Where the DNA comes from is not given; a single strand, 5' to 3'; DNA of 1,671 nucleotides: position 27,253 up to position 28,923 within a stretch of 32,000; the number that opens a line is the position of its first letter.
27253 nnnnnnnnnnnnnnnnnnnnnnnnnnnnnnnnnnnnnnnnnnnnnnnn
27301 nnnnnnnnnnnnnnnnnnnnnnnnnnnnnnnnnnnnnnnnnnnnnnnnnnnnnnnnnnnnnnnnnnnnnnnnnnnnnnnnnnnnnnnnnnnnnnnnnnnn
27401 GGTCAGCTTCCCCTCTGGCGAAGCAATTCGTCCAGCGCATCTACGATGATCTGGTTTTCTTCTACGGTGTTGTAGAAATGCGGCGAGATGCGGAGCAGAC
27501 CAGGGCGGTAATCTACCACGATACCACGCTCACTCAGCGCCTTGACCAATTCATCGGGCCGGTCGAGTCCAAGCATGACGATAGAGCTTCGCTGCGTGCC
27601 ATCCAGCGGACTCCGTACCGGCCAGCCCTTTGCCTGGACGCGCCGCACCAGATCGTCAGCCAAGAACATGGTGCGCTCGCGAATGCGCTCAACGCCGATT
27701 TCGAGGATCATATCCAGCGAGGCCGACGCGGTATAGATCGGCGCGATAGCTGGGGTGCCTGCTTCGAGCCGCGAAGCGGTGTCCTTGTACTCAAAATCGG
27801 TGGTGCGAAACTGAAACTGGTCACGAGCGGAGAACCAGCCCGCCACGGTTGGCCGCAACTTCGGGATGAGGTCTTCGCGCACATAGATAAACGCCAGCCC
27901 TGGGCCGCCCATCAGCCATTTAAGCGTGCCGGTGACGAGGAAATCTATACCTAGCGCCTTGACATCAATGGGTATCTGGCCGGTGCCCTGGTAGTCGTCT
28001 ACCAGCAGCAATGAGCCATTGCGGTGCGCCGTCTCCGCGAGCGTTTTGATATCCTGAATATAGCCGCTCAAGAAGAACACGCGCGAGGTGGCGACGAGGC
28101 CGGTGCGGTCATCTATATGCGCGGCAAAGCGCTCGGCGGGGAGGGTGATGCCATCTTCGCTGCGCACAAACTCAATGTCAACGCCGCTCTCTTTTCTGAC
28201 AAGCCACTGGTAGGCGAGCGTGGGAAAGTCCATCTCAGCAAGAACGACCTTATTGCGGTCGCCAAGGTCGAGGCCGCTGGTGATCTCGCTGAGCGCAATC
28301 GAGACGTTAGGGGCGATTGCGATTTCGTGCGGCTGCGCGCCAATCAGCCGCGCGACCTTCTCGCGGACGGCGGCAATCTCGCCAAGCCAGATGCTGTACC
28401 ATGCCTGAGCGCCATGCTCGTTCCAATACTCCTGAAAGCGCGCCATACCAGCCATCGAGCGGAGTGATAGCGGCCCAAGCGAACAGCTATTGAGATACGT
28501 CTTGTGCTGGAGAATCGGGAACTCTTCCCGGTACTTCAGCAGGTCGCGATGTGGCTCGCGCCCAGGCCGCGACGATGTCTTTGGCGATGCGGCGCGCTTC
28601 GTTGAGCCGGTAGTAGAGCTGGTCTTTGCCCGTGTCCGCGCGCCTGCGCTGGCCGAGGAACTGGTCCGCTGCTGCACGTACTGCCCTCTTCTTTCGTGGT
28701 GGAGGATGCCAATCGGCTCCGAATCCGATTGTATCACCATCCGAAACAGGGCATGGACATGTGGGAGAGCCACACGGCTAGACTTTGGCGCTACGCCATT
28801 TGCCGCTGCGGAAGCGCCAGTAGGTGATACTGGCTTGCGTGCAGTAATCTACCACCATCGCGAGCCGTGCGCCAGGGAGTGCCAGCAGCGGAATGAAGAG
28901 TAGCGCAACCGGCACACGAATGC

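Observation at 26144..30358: MATE exporter / Cys-less class-V PLP enzyme / GG-terminated beta-grasp protein / OCD-family enzyme: candidate uncharacterised carrier-protein-dependent amino-acid-derived metabolite operon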

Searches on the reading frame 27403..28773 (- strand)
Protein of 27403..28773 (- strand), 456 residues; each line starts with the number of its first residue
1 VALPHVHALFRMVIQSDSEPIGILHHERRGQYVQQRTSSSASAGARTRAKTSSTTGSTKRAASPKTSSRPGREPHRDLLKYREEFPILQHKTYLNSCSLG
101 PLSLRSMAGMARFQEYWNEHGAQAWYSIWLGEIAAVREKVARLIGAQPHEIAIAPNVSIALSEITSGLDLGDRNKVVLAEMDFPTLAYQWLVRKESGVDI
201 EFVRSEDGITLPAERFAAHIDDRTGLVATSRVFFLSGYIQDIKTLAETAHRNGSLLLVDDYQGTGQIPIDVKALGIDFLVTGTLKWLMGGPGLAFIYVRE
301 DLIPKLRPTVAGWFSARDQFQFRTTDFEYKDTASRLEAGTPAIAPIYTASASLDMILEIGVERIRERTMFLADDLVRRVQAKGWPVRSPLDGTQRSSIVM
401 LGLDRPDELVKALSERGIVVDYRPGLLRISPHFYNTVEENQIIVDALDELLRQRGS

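Call 3: search_protein_families(library=pfam, proteins=[window:27403-28773:-], max_evalue=0.01)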
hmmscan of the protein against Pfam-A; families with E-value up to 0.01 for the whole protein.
window:27403-28773:- (456 aa): 4 families
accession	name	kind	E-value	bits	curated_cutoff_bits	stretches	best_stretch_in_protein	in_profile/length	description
PF00266.25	Aminotran_5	-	1e-40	140.3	21.5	1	133-420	45-335/371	Aminotransferase class-V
PF22580.2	KYNU_C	-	1.2e-07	32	27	1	366-446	3-89/90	Kynureninase C-terminal domain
PF00155.27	Aminotran_1_2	-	0.0045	16.7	19.7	0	240-446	166-360/361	Aminotransferase class I and II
PF01053.26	Cys_Met_Meta_PP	-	0.0062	15.6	27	1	185-289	104-202/381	Cys/Met metabolism PLP-dependent enzyme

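Call 4: search_protein_families(library=ncbifam, proteins=[window:27403-28773:-], max_evalue=0.01)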
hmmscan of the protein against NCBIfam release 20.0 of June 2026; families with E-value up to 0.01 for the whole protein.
window:27403-28773:- (456 aa): 30 families (the best 25 are shown)
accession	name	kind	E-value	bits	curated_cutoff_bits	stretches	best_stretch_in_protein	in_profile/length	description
TIGR01979.1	sufS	subfamily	1.7e-35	122.7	475.1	1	81-420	3-355/403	SufS family cysteine desulfurase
TIGR01814.1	kynureninase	equivalog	1.3e-25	90.1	246.4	1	80-451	12-399/400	kynureninase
TIGR01977.1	am_tr_V_EF2568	hypoth_equivalog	2.7e-25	89.2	377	1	132-419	45-330/376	cysteine desulfurase family protein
TIGR01976.1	am_tr_V_VC1184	hypoth_equivalog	2.2e-24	86.5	352.35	1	134-364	64-283/401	cysteine desulfurase-like protein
NF006791.0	PRK09295.1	equivalog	1.2e-22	80.5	661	1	133-371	69-309/406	cysteine desulfurase SufS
NF041166.1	f2_encap_cargo1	exception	2.7e-20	73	800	1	192-373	355-532/623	family 2A encapsulin nanocompartment cargo protein cysteine desulfurase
NF008126.0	PRK10874.1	equivalog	3.2e-19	69.3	607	1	79-379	7-312/401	cysteine desulfurase CsdA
TIGR03392.1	FeS_syn_CsdA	equivalog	6e-18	65.2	493.6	1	80-379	5-309/398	cysteine desulfurase CsdA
NF040779.1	Sec_lyase_SclA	exception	5.1e-15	55.3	525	1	135-401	47-309/378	selenocysteine lyase SclA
TIGR03402.1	FeS_nifS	equivalog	1.9e-14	53.2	530.75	1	131-312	42-222/379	cysteine desulfurase NifS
TIGR03403.1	nifS_epsilon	equivalog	6.9e-12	44.9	587.7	1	171-302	88-218/382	NifS family cysteine desulfurase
NF010611.0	PRK14012.1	equivalog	1e-11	44.4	548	1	97-307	12-227/406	IscS subfamily cysteine desulfurase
TIGR03301.1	PhnW-AepZ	equivalog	6.9e-11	42.1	360.8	1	236-383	138-279/355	2-aminoethylphosphonate aminotransferase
TIGR04343.1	egtE_PLP_lyase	equivalog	1.1e-10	40.9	400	1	133-446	56-367/370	ergothioneine biosynthesis PLP-dependent enzyme EgtE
TIGR02326.1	transamin_PhnW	equivalog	3.6e-10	39.5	400.8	1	236-381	142-282/363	2-aminoethylphosphonate--pyruvate transaminase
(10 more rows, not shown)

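Call 7: find_homologous_proteins(query=window:27403-28677:-, max_evalue=1e-10)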
Query window:27403-28677:- (424 aa): 2427 proteins with E <= 1e-10 among 8000 candidates; the best 120 are listed.
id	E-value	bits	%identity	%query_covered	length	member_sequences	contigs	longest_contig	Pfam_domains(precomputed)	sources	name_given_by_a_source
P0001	1.2e-279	945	100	100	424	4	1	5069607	PF22580.3,PF00266.26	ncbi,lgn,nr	ncbi:MAG: Cysteine desulfurase [Ktedonobacterales bacterium]|nr:MAG: Cysteine desulfurase [Ktedonoba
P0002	3.4e-213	726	72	99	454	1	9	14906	PF22580.3,PF00266.26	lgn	-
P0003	4.7e-212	723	72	99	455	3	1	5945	PF22580.3,PF00266.26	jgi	jgi:kynureninase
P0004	1.6e-211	721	75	100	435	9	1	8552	PF22580.3,PF00266.26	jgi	jgi:kynureninase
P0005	7.8e-211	719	81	90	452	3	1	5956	PF22580.3,PF00266.26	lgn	-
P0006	7.2e-209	712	77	94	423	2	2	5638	PF22580.3,PF00266.26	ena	-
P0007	5.6e-208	709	77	97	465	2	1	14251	PF22580.3,PF00266.26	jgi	jgi:kynureninase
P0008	3.2e-207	707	77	92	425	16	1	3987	PF22580.3,PF00266.26,PF01053.27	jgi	-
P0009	1.8e-206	704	75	97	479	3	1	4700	PF22580.3,PF00266.26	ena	-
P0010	1.4e-205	701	74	95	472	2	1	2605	PF22580.3,PF00266.26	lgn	-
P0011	3.7e-205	700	75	95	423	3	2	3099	PF22580.3,PF00266.26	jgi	-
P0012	8.4e-205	699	73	99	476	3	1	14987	PF22580.3,PF00266.26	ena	-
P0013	4.0e-202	690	71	100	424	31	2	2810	PF22580.3,PF00266.26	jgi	-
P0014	1.1e-201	689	72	99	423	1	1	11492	PF22580.3,PF00266.26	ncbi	-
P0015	1.1e-201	688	73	97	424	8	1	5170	PF22580.3,PF00266.26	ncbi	ncbi:MAG: aminotransferase class V-fold PLP-dependent enzyme [Ktedonobacterales bacterium]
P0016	2.8e-201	687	70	100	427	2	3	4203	PF00155.28,PF22580.3,PF00266.26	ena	-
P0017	3.0e-201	687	72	99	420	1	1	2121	PF22580.3,PF00266.26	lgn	-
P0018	3.8e-201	687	74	94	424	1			PF00155.28,PF22580.3,PF00266.26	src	-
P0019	9.3e-201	685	72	100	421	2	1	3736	PF22580.3,PF00266.26,PF01053.27,PF01041.24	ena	-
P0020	9.7e-201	685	74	91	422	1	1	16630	PF22580.3,PF00266.26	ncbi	ncbi:MAG: aminotransferase class V-fold PLP-dependent enzyme [Ktedonobacterales bacterium]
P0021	1.2e-200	685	72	99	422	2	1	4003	PF00155.28,PF22580.3,PF00266.26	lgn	-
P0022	1.8e-200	685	72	96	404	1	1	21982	PF22580.3,PF00266.26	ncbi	-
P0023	1.9e-200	684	72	99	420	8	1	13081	PF22580.3,PF00266.26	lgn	-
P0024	1.3e-199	682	73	96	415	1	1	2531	PF22580.3,PF00266.26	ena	-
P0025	2.1e-199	681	73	98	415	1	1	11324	PF22580.3,PF00266.26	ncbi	-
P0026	2.4e-199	681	72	95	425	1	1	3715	PF22580.3,PF00266.26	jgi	jgi:selenocysteine lyase/cysteine desulfurase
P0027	2.7e-199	681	74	93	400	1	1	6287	PF22580.3,PF00266.26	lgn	-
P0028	2.8e-199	681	71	99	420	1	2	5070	PF00155.28,PF22580.3,PF00266.26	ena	-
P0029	3.3e-199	680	71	99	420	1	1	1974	PF22580.3,PF00266.26,PF01041.24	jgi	-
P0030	2.1e-198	678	71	100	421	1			PF00155.28,PF22580.3,PF00266.26,PF01041.24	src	-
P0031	5.0e-198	676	72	98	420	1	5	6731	PF22580.3,PF00266.26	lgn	-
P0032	5.1e-198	676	73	94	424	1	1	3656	PF22580.3,PF00266.26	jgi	jgi:selenocysteine lyase/cysteine desulfurase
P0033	5.6e-198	676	77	90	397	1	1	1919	PF22580.3,PF00266.26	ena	-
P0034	9.1e-198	676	75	91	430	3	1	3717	PF22580.3,PF00266.26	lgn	-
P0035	9.6e-198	676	73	98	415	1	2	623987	PF22580.3,PF00266.26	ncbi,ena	-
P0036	1.7e-197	675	73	90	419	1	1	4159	PF00155.28,PF22580.3,PF00266.26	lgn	-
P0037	2.1e-197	674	70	98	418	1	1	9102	PF22580.3,PF00266.26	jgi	jgi:kynureninase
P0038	4.0e-197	674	71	100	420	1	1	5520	PF22580.3,PF00266.26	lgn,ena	-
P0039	8.7e-197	672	72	96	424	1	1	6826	PF22580.3,PF00266.26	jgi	jgi:selenocysteine lyase/cysteine desulfurase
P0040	1.0e-196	672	69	100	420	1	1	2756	PF22580.3,PF00266.26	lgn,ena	-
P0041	1.7e-196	671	72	93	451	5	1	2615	PF22580.3,PF00266.26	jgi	jgi:selenocysteine lyase/cysteine desulfurase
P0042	1.3e-195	668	72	97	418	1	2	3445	PF22580.3,PF00266.26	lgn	-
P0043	2.2e-195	668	71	98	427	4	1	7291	PF22580.3,PF00266.26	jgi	jgi:kynureninase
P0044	2.9e-195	667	69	100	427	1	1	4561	PF22580.3,PF00266.26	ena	-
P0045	3.4e-195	667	71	96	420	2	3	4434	PF22580.3,PF00266.26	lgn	-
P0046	3.4e-195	667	75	90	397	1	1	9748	PF22580.3,PF00266.26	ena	-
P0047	4.2e-195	667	70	99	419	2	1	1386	PF22580.3,PF00266.26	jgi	jgi:kynureninase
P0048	4.3e-195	667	72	96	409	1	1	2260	PF00155.28,PF22580.3,PF00266.26,PF01041.24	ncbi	-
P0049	4.5e-195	667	75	90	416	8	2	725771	PF22580.3,PF00266.26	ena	-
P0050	1.0e-194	666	71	98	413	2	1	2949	PF22580.3,PF00266.26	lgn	-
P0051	1.3e-194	665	74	94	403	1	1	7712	PF00155.28,PF22580.3,PF00266.26,PF01053.27,PF01041.24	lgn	-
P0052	1.3e-194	665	68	100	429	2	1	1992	PF22580.3,PF00266.26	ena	-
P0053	1.5e-194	665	74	90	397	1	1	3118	PF22580.3,PF00266.26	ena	-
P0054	1.5e-194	665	74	90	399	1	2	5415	PF22580.3,PF00266.26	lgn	-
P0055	1.9e-194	665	70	96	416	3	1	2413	PF22580.3,PF00266.26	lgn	-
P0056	2.4e-194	664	75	91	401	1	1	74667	PF22580.3,PF00266.26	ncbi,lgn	-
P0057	4.5e-194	663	75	90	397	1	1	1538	PF22580.3,PF00266.26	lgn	-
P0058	6.4e-194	663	71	96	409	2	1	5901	PF22580.3,PF00266.26,PF01041.24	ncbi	-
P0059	7.0e-194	663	68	100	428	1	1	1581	PF22580.3,PF00266.26,PF01053.27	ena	-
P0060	7.2e-194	663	68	100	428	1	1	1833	PF22580.3,PF00266.26,PF01053.27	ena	-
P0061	9.7e-194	662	70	96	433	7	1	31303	PF00155.28,PF22580.3,PF00266.26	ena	-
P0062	1.2e-193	662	71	96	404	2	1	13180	PF00155.28,PF22580.3,PF00266.26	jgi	jgi:selenocysteine lyase/cysteine desulfurase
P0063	1.4e-193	662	73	91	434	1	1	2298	PF22580.3,PF00266.26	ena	-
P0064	1.4e-193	662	76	91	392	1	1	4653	PF22580.3,PF00266.26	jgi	jgi:selenocysteine lyase/cysteine desulfurase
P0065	1.8e-193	661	71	98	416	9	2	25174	PF22580.3,PF00266.26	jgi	jgi:kynureninase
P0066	1.9e-193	661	73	91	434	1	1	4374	PF22580.3,PF00266.26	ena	-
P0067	1.9e-193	661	67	100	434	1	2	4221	PF22580.3,PF00266.26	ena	-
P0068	2.3e-193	661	68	99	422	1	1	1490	PF22580.3,PF00266.26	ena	-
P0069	2.6e-193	661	73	92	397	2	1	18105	PF22580.3,PF00266.26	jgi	jgi:selenocysteine lyase/cysteine desulfurase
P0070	2.7e-193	661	68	100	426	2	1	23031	PF22580.3,PF00266.26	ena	-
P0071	2.8e-193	661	67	100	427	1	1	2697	PF22580.3,PF00266.26,PF01053.27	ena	-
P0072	3.7e-193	660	73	91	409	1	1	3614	PF22580.3,PF00266.26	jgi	jgi:selenocysteine lyase/cysteine desulfurase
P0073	3.8e-193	660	68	99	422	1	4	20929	PF22580.3,PF00266.26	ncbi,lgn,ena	-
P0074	4.5e-193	660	68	99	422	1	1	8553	PF22580.3,PF00266.26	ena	-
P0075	6.5e-193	660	74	91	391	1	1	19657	PF22580.3,PF00266.26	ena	-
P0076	9.6e-193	659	67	100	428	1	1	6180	PF22580.3,PF00266.26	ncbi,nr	ncbi:MAG TPA: aminotransferase class V-fold PLP-dependent enzyme [Ktedonobacterales bacterium]|nr:am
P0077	1.0e-192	659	68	100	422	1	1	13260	PF22580.3,PF00266.26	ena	-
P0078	1.2e-192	659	67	99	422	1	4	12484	PF22580.3,PF00266.26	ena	-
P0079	1.3e-192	659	68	99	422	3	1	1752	PF22580.3,PF00266.26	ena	-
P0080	1.5e-192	658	67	100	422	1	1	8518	PF22580.3,PF00266.26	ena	-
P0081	1.5e-192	658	67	99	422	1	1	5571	PF22580.3,PF00266.26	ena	-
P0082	1.6e-192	658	67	99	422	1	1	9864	PF22580.3,PF00266.26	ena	-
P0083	1.7e-192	658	72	94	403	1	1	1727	PF22580.3,PF00266.26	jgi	jgi:selenocysteine lyase/cysteine desulfurase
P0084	2.7e-192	658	71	96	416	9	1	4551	PF00155.28,PF22580.3,PF00266.26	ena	-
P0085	3.1e-192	657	67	99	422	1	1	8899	PF22580.3,PF00266.26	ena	-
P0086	3.2e-192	657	71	96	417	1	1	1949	PF22580.3,PF00266.26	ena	-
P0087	3.4e-192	657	67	99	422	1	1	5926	PF22580.3,PF00266.26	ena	-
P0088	3.6e-192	657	67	99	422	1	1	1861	PF22580.3,PF00266.26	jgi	jgi:selenocysteine lyase/cysteine desulfurase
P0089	3.7e-192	657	70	96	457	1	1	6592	PF22580.3,PF00266.26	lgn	-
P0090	3.9e-192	657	67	99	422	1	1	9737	PF22580.3,PF00266.26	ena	-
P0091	4.3e-192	657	69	100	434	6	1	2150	PF22580.3,PF00266.26,PF01041.24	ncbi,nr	ncbi:MAG TPA: aminotransferase class V-fold PLP-dependent enzyme [Ktedonobacterales bacterium]|nr:am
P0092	5.8e-192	657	67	99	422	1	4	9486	PF22580.3,PF00266.26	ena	-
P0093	6.6e-192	656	68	100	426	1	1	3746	PF22580.3,PF00266.26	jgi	jgi:selenocysteine lyase/cysteine desulfurase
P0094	8.0e-192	656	67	99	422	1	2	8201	PF22580.3,PF00266.26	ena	-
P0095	1.1e-191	656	67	97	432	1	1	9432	PF22580.3,PF00266.26,PF01053.27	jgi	jgi:selenocysteine lyase/cysteine desulfurase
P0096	1.4e-191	655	72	93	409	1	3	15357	PF22580.3,PF00266.26,PF01053.27,PF01041.24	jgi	-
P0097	1.5e-191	655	67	99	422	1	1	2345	PF22580.3,PF00266.26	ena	-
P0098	1.7e-191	655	71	96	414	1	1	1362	PF00155.28,PF22580.3,PF00266.26,PF01041.24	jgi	jgi:selenocysteine lyase/cysteine desulfurase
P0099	1.8e-191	655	67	99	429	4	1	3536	PF22580.3,PF00266.26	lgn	-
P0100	1.9e-191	655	67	99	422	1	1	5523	PF22580.3,PF00266.26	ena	-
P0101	2.0e-191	655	67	100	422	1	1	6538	PF22580.3,PF00266.26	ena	-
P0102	2.0e-191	655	67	99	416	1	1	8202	PF22580.3,PF00266.26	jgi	jgi:selenocysteine lyase/cysteine desulfurase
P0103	2.3e-191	655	73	90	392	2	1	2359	PF22580.3,PF00266.26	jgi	jgi:selenocysteine lyase/cysteine desulfurase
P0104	2.8e-191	654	70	94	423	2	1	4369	PF22580.3,PF00266.26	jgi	jgi:kynureninase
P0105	4.0e-191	654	67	99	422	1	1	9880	PF22580.3,PF00266.26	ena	-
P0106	4.4e-191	654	67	100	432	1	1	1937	PF22580.3,PF00266.26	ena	-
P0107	4.9e-191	653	74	90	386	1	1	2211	PF22580.3,PF00266.26,PF01041.24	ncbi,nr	ncbi:MAG TPA: aminotransferase class V-fold PLP-dependent enzyme [Ktedonobacterales bacterium]|nr:am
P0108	5.1e-191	653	72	96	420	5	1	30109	PF22580.3,PF00266.26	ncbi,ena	-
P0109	6.4e-191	653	68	100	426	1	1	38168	PF22580.3,PF00266.26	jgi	jgi:selenocysteine lyase/cysteine desulfurase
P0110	8.4e-191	653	73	90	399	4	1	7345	PF22580.3,PF00266.26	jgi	jgi:selenocysteine lyase/cysteine desulfurase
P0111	8.7e-191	653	72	90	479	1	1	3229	PF22580.3,PF00266.26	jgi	jgi:kynureninase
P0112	8.8e-191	653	71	98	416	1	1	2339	PF22580.3,PF00266.26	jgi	jgi:selenocysteine lyase/cysteine desulfurase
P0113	2.8e-190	651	70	95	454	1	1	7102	PF22580.3,PF00266.26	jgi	jgi:kynureninase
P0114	3.0e-190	651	66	100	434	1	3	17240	PF00155.28,PF22580.3,PF00266.26,PF01053.27,PF01041.24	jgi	jgi:kynureninase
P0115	3.5e-190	651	67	99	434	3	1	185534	PF22580.3,PF00266.26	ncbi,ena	-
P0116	6.0e-190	650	67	97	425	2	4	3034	PF22580.3,PF00266.26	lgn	-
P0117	9.1e-190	649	72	95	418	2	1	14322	PF00155.28,PF22580.3,PF00266.26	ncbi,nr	ncbi:MAG: aminotransferase class V-fold PLP-dependent enzyme [Chloroflexota bacterium]|nr:aminotrans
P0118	1.0e-189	649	72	94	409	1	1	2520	PF22580.3,PF00266.26,PF01053.27,PF01041.24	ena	-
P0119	1.2e-189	649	73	92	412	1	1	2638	PF22580.3,PF00266.26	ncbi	-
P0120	1.2e-189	649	72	94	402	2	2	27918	PF22580.3,PF00266.26,PF01041.24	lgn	-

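Call 8: find_encoding_contigs(protein=P0035, flank=8000, max_places=2)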
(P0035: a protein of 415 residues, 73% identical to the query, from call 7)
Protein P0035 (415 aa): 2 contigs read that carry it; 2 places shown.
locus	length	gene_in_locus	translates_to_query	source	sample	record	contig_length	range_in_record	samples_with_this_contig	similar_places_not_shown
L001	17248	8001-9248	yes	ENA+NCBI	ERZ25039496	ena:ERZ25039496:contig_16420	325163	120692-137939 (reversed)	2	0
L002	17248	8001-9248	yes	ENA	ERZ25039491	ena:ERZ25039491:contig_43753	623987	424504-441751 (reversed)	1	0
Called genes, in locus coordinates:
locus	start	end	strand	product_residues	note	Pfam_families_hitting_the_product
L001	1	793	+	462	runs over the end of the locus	PF00890:FAD_binding_2 (weak), PF01266:DAO, PF01494:FAD_binding_3 (faint), PF12831:FAD_oxidored (weak), PF13450:NAD_binding_8, PF01593:Amino_oxidase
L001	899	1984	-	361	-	PF02547:Queuosine_synth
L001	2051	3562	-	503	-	-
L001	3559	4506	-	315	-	PF04542:Sigma70_r2, PF08281:Sigma70_r4_2, PF04545:Sigma70_r4 (weak)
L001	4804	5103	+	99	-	PF13098:Thioredoxin_2 (faint), PF00462:Glutaredoxin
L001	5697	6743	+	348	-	PF13240:Zn_Ribbon_1 (weak), PF00069:Pkinase, PF07714:PK_Tyr_Ser-Thr, PF01636:APH (faint), PF03109:ABC1 (weak)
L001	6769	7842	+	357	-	-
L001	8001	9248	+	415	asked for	PF00266:Aminotran_5, PF22580:KYNU_C (weak)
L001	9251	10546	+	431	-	PF15902:Sortilin-Vps10 (faint), PF25852:DUF6242_C (faint)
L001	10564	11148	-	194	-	-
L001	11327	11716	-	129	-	PF22636:FlK, PF03061:4HBT (weak)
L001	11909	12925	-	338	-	PF16697:Yop-YscD_cpl, PF00498:FHA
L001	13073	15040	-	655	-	PF16177:ACAS_N, PF00501:AMP-binding, PF13193:AMP-binding_C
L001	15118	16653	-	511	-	PF03853:YjeF_N, PF01256:Carb_kinase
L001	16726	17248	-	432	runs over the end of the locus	PF21269:TreT_GT1, PF00534:Glycos_transf_1, PF13692:Glyco_trans_1_4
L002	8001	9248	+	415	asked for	PF00266:Aminotran_5, PF22580:KYNU_C (weak)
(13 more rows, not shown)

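Call 9: find_encoding_contigs(protein=P0049, flank=8000, max_places=2)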
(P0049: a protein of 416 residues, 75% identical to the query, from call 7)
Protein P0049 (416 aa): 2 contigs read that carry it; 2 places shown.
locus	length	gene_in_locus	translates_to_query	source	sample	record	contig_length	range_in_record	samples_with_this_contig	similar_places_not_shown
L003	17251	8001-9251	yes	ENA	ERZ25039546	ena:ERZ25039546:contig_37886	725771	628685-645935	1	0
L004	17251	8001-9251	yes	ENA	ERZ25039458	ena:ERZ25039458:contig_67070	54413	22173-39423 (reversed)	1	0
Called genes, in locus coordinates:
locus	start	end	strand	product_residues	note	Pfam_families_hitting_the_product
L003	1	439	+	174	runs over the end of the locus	PF00890:FAD_binding_2 (weak), PF01266:DAO (weak), PF12831:FAD_oxidored, PF13450:NAD_binding_8, PF01593:Amino_oxidase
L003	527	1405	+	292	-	PF01593:Amino_oxidase (weak)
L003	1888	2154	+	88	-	-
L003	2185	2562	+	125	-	-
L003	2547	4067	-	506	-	-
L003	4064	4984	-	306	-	PF04542:Sigma70_r2, PF04545:Sigma70_r4 (weak), PF08281:Sigma70_r4_2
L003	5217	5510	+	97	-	PF00462:Glutaredoxin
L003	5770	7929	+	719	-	PF00069:Pkinase, PF07714:PK_Tyr_Ser-Thr, PF01636:APH (faint), PF03109:ABC1 (weak)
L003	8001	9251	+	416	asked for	PF00266:Aminotran_5, PF22580:KYNU_C (weak)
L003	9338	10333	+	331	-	PF02423:OCD_Mu_crystall, PF01488:Shikimate_DH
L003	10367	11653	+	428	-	PF15902:Sortilin-Vps10 (faint), PF25852:DUF6242_C (faint)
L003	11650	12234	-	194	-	-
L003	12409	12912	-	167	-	PF22636:FlK, PF03061:4HBT (weak)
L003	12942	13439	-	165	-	PF12773:DZR (faint)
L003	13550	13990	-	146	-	PF16697:Yop-YscD_cpl, PF00498:FHA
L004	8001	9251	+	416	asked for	PF00266:Aminotran_5, PF22580:KYNU_C (weak)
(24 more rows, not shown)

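Call 10: find_encoding_contigs(protein=P0115, flank=8000, max_places=2)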
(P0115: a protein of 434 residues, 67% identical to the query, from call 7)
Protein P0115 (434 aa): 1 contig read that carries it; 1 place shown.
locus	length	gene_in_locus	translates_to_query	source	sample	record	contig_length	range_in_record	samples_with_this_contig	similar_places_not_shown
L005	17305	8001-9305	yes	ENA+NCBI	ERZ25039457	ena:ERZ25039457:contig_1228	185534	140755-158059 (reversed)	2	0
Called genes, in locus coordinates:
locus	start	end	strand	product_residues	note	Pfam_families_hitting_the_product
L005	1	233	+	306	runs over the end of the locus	PF00892:EamA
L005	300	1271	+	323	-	PF00892:EamA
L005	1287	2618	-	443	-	PF05977:MFS_3, PF07690:MFS_1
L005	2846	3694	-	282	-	-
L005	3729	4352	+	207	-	PF05977:MFS_3, PF07690:MFS_1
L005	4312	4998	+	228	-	PF07690:MFS_1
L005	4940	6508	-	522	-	PF25852:DUF6242_C (faint), PF13088:BNR_2 (faint), PF02012:BNR (faint), PF15902:Sortilin-Vps10 (weak)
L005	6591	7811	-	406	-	PF04455:Saccharop_dh_N, PF21571:ArgZ-like_C_1st, PF21570:ArgZ-like_C_2nd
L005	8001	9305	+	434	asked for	PF00266:Aminotran_5, PF22580:KYNU_C (weak)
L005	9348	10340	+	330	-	PF02423:OCD_Mu_crystall, PF01488:Shikimate_DH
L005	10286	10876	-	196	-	-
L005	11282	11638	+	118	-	-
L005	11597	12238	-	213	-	PF01209:Ubie_methyltran, PF01135:PCMT, PF13489:Methyltransf_23, PF05175:MTS, PF13847:Methyltransf_31, PF08241:Methyltransf_11, PF08242:Methyltransf_12, PF13649:Methyltransf_25, +3 more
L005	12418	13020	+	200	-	PF00440:TetR_N (weak), PF21943:TetR_C_46 (weak)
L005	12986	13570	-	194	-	-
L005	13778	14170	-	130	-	PF22636:FlK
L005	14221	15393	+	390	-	PF00535:Glycos_transf_2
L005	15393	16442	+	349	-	PF03706:LPG_synthase_TM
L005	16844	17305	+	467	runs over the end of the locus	PF00069:Pkinase, PF03109:ABC1 (faint), PF07714:PK_Tyr_Ser-Thr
